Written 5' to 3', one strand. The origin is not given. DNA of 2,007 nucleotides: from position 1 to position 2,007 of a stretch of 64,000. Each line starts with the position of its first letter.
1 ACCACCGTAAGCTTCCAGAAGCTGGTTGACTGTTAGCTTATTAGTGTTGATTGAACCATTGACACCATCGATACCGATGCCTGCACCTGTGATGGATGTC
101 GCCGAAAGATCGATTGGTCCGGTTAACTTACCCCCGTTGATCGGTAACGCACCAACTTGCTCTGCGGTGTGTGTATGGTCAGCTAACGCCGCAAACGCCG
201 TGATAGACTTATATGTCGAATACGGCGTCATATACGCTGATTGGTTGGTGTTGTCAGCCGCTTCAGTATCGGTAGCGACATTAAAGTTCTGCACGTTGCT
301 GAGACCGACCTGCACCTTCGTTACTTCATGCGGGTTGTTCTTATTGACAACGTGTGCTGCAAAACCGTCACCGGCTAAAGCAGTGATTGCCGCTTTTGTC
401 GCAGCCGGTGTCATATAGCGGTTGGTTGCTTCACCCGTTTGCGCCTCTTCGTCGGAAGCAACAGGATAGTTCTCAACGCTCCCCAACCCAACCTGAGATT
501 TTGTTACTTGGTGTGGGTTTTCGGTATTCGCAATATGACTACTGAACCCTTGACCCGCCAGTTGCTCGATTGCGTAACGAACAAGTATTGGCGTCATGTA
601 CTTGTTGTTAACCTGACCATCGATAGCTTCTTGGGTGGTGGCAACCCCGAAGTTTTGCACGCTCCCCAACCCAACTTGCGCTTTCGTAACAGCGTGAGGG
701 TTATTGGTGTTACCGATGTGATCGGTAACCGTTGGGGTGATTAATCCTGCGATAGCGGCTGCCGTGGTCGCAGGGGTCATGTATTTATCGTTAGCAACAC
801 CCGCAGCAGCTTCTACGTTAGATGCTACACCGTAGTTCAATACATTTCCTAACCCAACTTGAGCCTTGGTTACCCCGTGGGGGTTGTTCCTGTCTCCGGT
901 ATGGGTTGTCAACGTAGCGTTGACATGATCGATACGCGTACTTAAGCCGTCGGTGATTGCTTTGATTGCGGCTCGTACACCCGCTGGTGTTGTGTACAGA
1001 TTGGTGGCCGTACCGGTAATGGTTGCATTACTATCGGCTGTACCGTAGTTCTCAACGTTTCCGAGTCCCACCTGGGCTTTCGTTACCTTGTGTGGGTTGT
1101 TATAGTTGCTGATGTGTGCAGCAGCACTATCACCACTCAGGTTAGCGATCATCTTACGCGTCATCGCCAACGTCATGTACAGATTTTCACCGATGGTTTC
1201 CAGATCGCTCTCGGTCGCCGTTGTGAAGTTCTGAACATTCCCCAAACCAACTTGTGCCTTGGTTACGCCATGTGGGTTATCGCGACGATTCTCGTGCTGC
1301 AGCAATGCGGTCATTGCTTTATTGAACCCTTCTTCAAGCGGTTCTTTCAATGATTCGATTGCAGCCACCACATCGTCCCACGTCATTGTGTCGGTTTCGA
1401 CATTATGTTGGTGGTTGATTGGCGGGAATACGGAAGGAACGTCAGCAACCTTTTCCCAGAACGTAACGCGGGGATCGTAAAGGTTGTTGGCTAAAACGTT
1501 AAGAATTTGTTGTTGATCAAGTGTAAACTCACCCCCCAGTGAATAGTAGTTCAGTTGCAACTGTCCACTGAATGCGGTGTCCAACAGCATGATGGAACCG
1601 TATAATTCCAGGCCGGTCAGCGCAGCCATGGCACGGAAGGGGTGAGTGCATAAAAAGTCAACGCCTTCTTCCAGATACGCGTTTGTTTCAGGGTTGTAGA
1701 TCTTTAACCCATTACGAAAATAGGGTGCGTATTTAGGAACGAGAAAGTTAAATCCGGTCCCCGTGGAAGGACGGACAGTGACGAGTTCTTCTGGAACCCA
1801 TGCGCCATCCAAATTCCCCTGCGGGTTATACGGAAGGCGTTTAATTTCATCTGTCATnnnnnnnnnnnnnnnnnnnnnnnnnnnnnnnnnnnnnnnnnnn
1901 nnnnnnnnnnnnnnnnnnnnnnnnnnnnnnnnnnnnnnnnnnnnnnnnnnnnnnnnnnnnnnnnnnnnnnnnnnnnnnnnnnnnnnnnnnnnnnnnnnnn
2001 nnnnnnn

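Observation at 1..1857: Tail fibre gene with six 61-aa tandem repeats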

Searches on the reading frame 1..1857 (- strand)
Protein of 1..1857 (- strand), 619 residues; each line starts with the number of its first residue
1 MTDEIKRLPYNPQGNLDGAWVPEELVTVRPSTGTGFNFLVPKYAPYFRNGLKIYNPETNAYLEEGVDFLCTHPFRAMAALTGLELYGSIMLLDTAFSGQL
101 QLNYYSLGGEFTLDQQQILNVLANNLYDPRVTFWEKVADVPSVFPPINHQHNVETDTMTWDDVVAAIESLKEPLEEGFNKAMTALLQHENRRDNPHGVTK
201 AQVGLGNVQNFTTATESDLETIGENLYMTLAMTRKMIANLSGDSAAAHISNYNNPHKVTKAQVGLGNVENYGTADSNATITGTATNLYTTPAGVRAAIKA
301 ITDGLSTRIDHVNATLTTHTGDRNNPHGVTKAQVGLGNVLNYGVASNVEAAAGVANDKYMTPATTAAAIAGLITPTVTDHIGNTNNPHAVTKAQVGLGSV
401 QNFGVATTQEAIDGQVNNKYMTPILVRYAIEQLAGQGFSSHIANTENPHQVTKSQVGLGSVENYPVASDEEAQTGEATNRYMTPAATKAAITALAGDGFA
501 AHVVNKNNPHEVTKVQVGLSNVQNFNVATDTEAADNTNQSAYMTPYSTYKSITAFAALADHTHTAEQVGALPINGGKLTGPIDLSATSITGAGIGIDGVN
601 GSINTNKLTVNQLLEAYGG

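Call 5: search_protein_families(library=pfam, proteins=[window:1-1857:-], max_evalue=10)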
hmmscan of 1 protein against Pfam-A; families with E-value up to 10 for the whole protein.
window:1-1857:- (619 aa): 3 families
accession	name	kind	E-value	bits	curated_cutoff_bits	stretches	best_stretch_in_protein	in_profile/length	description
PF18023.7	FKBP_N_2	-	0.035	14.7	27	1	506-531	20-45/112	BDBT FKBP like N-terminal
PF24673.1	Blr_divisome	-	0.043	13.7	27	1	246-262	23-39/41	Divisome-associated membrane protein Blr family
PF12120.14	Arr-ms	-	3.4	8.4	25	1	327-371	3-45/99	Rifampin ADP-ribosyl transferase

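Call 6: search_protein_families(library=phrogs, proteins=[window:1-1857:-], max_evalue=0.01)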
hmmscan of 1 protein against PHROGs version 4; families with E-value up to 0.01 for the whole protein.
window:1-1857:- (619 aa): 30 families (the best 25 are shown)
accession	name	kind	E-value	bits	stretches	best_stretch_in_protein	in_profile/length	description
phrog_2163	-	head and packaging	2.5e-136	457.1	6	1-238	5-264/574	virion structural protein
phrog_13857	-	tail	1.4e-121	408.3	5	21-239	22-237/743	tail protein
phrog_35034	-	unknown function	9.1e-72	242.5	6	311-370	57-116/242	-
phrog_11029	-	tail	8.3e-70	236.6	6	306-369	29-92/892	tail protein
phrog_32939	-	unknown function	2.4e-69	235.6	6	305-372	35-102/497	-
phrog_5793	-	unknown function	1.3e-57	196.8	6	315-371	374-430/581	-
phrog_3573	-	unknown function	1.7e-55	189.6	6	102-238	3-109/1001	-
phrog_34368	-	unknown function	6.1e-55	187.7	5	179-298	33-160/344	-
phrog_25620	-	tail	2.9e-51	175.8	5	377-472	221-289/348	tail collar fiber protein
phrog_19279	-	other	5.4e-51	174.8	6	439-489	376-426/794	phosphodiesterase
phrog_12754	-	unknown function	1.6e-36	127.3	6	174-220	23-69/579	-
phrog_2712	-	tail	1.6e-34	120.4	4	375-473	157-257/700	tail fiber protein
phrog_23008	-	tail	2.5e-30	106.4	1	8-243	6-243/812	tail fiber protein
phrog_28376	-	unknown function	2.8e-27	96.4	1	1-205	1-211/690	-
phrog_14667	-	unknown function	2e-26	93.2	5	440-493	67-120/875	-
phrog_7449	-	unknown function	1.4e-24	87.1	1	36-176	22-159/1714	-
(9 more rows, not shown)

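Call 9: search_solved_structures(query=window:1-1857:-, max_evalue=1, show_alignments=3)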
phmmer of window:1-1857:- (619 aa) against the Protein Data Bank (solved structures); distinct sequences matched with E-value up to 1: 3.
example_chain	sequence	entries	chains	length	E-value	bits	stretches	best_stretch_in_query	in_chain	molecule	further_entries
1ffk_L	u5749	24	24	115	0.0079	18.1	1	234-328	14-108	RIBOSOMAL PROTEIN L18E | 50S ribosomal protein L18E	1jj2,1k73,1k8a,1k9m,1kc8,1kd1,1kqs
1s72_O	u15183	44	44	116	0.008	18.1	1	234-328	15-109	50S ribosomal protein L18e | RPL18E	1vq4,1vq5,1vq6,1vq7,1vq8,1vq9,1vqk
9l94_H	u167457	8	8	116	0.17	13.7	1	234-329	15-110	Large ribosomal subunit protein eL18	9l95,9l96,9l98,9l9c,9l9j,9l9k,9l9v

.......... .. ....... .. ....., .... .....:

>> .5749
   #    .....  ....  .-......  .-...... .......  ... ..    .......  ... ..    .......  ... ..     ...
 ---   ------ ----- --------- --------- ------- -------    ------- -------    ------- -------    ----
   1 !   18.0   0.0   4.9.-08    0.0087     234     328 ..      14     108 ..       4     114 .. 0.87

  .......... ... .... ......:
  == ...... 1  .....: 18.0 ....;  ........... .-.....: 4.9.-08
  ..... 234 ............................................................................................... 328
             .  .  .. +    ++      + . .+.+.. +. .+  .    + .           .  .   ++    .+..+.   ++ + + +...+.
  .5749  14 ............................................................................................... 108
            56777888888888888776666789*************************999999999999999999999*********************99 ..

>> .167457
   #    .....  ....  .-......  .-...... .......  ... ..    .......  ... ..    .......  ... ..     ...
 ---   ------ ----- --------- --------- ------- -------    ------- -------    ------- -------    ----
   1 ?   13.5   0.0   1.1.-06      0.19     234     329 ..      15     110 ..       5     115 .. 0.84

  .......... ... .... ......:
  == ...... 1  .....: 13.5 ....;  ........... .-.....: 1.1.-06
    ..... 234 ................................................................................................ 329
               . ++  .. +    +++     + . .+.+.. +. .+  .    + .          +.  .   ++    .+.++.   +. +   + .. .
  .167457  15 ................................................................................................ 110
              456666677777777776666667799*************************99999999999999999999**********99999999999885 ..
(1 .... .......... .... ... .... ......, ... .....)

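Call 15: find_homologous_proteins(query=window:1-1857:-, max_evalue=0.00001)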
Query window:1-1857:- (619 aa): 4022 proteins with E <= 0.00001 among 8000 candidates; the best 120 are listed.
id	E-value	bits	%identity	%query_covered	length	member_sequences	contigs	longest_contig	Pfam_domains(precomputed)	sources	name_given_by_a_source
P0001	0.0e+0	1349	98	100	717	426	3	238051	-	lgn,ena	-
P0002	0.0e+0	1205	87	100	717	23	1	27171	-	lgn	-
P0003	0.0e+0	1151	87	96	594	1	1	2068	-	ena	-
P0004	1.2e-242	825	62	80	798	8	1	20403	PF02369.23,PF09134.17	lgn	-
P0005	3.2e-224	764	55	88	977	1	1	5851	-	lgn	-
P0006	4.8e-222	757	58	100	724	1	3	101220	-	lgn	-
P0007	2.4e-214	732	63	80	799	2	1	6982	PF09134.17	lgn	-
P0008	5.6e-208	710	47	61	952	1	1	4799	-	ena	-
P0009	2.0e-198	679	62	80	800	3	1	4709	PF09134.17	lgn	-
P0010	3.5e-196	672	39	89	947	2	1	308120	-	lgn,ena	-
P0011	2.2e-187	642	39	87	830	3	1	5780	-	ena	-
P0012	2.9e-183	629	38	96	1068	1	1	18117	-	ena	-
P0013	9.9e-179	614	37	92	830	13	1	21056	-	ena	-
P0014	3.0e-178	612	40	86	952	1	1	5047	-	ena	-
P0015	6.8e-177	608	37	85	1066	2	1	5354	-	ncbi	-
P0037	1.6e-156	541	36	86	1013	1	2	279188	PF13884.12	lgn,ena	-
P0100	1.1e-129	452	38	85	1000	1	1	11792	PF13884.12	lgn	-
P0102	4.7e-129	450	38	91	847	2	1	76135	PF13884.12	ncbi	-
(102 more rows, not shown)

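Call 16: search_protein_families(library=ncbifam, proteins=[window:1-1857:-], max_evalue=1)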
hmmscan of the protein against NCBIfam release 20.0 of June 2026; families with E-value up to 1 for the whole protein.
window:1-1857:- (619 aa): 1 family
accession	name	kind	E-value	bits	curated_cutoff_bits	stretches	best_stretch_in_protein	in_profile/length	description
NF053767.1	CIS13_fam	equivalog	0.21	10.8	370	0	443-562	174-295/392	CIS13 family contractile injection system protein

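Call 26: search_dna_similar(query=window:1-1857:-, collection=phages, mode=protein, max_rows=60, rows=spread)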
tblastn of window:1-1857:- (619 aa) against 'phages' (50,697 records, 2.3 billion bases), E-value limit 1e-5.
Records with a match: 599; places in all: 1195; records where one place covers at least 80% of the query: 30.
Best place of each record, by identity: 95-99% 2; <60% 597.
By first word of the organism name: Escherichia 122; Erwinia 84; Pseudomonas 82; Salmonella 79; Bacillus 29; Vibrio 23; Shigella 22; Serratia 21; Aeromonas 19; Klebsiella 16; and 27 more.
By host as written in the record: - 52; Erwinia amylovora 41; Escherichia coli 36; Pseudomonas aeruginosa 32; Escherichia coli K-12 MG1655 20; Erwinia amylovora ATCC 29780 17; Klebsiella pneumoniae 14; Escherichia coli O157:H7 11; and 177 more.
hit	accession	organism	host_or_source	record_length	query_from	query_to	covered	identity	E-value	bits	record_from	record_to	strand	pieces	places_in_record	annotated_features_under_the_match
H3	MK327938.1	Escherichia phage vB_EcoM_Goslar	Escherichia coli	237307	1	619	100%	98.7%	0e+0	1185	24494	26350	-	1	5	hypothetical protein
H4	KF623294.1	Erwinia phage PhiEaH1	Erwinia amylovora B0.1960 (NCAIM, ...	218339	1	545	88%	37.0%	9e-92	316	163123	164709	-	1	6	yomR: YomR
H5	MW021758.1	Serratia phage vB_SmaM_Yaphecito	Serratia marcescens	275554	22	567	88%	34.7%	1e-71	318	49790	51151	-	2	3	putative tail fiber protein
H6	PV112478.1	Klebsiella phage LPKP23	Klebsiella pneumoniae LKP303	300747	1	482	78%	38.1%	2e-84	295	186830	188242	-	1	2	hypothetical protein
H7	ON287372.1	Serratia phage vB_SmaS-Totoro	Serratia marcescens LVF3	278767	4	554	89%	30.0%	5e-29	286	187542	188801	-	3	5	short tail fiber protein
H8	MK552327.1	Pseudomonas phage Psa21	Pseudomonas syringae actinidae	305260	21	556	74%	33.8%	7e-35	226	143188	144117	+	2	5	virion structural protein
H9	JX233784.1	Pseudomonas phage PA7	Pseudomonas aeruginosa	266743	9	517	75%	31.8%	7e-37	226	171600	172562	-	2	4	hypothetical protein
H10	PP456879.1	Pseudomonas phage vB_Pae10145-KEN51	Pseudomonas aeruginosa ATCC 10145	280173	9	517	75%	31.8%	7e-37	226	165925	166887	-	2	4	tail protein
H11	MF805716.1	Pseudomonas phage SL2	Pseudomonas aeruginosa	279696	9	456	72%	32.6%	5e-36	224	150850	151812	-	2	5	hypothetical protein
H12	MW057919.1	Pseudomonas phage vB_PaeM_kmuB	Pseudomonas aeruginosa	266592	9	456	72%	32.2%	7e-37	225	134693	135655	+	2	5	putative tail protein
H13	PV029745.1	Pseudomonas phage phiHQ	Pseudomonas aeruginosa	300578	24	526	74%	31.3%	5e-35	223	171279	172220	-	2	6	minor tail protein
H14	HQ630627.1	Pseudomonas phage PhiPA3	Pseudomonas aeruginosa strain PAO1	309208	24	554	74%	30.0%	2e-28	198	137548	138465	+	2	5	150: virion structural protein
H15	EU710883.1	Erwinia phage phiEa21-4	Erwinia amylovora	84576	248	528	42%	42.3%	3e-7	178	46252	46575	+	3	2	69: putative tail fiber protein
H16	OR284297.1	Erwinia phage FIfi106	Erwinia amylovora TS3128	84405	185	448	43%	39.8%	2e-8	186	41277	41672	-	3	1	hypothetical protein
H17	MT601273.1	Bacillus phage vB_BsuS-Goe12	Bacillus subtilis Delta6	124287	185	471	46%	34.9%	5e-12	146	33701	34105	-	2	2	hypothetical: hypothetical protein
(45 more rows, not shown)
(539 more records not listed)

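Call 29: search_solved_structures(query=A1, max_evalue=1, show_alignments=3)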
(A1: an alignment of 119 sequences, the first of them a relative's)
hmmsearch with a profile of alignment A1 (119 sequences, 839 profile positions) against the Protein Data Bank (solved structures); distinct sequences matched with E-value up to 1: 1.
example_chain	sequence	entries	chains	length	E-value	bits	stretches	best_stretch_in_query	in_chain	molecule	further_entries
9d93_La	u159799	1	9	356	1.1e-07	33.6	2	116-164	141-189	Tail collar fibers, gp4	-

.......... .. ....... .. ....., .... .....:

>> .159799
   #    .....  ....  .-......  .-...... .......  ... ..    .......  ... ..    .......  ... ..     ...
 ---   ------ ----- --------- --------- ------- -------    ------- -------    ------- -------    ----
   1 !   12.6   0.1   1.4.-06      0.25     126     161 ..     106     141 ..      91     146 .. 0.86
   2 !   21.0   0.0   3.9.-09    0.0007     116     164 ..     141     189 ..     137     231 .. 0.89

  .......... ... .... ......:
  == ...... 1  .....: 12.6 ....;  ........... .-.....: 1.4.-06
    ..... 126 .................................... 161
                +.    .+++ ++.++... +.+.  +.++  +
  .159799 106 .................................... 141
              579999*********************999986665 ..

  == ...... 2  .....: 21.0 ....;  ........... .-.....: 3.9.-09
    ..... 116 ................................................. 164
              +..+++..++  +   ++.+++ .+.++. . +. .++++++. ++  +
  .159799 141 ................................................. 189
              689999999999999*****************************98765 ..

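Call 37: get_annotated_region(hit=H10, flank=7000)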
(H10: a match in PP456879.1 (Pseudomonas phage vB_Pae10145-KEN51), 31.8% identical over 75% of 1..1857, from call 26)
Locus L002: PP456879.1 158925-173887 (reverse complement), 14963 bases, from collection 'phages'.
description: Pseudomonas phage vB_Pae10145-KEN51, complete genome.
organism: Pseudomonas phage vB_Pae10145-KEN51 (NCBI taxid 3117455)
taxonomy: Viruses; Duplodnaviria; Heunggongvirae; Uroviricota; Caudoviricetes; Phikzvirus
host: Pseudomonas aeruginosa ATCC 10145; source: sewage; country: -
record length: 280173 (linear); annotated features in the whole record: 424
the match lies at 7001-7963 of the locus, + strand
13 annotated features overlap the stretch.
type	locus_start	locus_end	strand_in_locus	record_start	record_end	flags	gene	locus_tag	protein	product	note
CDS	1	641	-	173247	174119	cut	-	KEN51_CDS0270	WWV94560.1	virion structural protein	-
CDS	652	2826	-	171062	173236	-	-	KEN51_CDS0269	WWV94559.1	hypothetical protein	-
CDS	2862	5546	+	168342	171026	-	-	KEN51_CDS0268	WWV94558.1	virion structural protein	-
CDS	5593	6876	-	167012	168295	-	-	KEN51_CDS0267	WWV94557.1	hypothetical protein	-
CDS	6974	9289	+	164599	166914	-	-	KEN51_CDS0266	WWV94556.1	tail protein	-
CDS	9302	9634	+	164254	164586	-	-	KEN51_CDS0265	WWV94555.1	tail protein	-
CDS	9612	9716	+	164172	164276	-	-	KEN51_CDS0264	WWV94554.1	hypothetical protein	-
CDS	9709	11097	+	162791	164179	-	-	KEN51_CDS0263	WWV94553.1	virion structural protein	-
CDS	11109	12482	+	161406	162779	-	-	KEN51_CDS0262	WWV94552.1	virion structural protein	-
CDS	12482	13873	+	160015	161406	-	-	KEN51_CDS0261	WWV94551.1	virion structural protein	-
CDS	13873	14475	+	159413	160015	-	-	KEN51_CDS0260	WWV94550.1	hypothetical protein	-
CDS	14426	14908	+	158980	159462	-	-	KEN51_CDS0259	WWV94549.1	DNA endonuclease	-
CDS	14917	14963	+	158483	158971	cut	-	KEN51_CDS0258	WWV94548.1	hypothetical protein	-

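Call 43: predict_structure(alignment_id=A1)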
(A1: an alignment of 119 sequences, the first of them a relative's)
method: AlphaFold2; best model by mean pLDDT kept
length: 717 residues; sequences in the alignment: 119
mean_pLDDT: 68.0   pTM: 0.30
mean pLDDT of the five models: 68.0, 67.3, 66.6, 66.5, 65.3
residues with pLDDT >= 90: 73; 70-90: 291; 50-70: 201; < 50: 152
segments of 3 or more residues with pLDDT < 50: 139-141, 143-151, 254-257, 561-563, 569-609, 617-660, 663-675, 679-682, 705-717
pLDDT, mean of each block of 10 residues (from residue 1): 75 93 91 79 92 96 94 85 91 91 93 75 60 52 43 56 78 81 78 59 66 81 75 78 61 52 53 82 83 81 73 74 58 59 84 86 86 79 61 57 80 85 83 72 60 64 75 84 80 72 64 66 78 87 84 67 49 40 42 43 41 44 38 41 33 38 40 47 54 64 47 33
secondary structure, 60 per line:
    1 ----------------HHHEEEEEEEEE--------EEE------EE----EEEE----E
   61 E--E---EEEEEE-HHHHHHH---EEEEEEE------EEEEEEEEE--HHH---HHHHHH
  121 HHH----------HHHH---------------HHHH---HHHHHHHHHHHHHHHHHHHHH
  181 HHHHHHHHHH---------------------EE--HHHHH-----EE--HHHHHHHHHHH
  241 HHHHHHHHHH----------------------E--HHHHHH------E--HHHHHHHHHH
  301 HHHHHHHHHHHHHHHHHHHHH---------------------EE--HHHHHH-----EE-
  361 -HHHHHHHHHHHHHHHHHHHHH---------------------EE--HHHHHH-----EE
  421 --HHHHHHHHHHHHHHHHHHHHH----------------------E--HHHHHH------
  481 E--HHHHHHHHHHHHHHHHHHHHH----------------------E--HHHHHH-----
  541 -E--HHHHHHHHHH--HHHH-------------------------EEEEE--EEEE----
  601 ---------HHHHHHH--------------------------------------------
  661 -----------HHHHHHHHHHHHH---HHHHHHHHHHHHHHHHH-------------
elements in order (helices of 4 or more, strands of 3 or more residues): E20-28 E37-39 E52-55 E68-73 H75-81 E85-91 E98-106 H115-123 H134-137 H153-156 H160-190 H216-220 H230-250 H276-281 H291-321 H347-352 H362-382 H408-413 H423-443 H469-474 H484-504 H530-535 H545-554 H557-560 E586-590 E593-596 H610-616 H672-684 H688-704
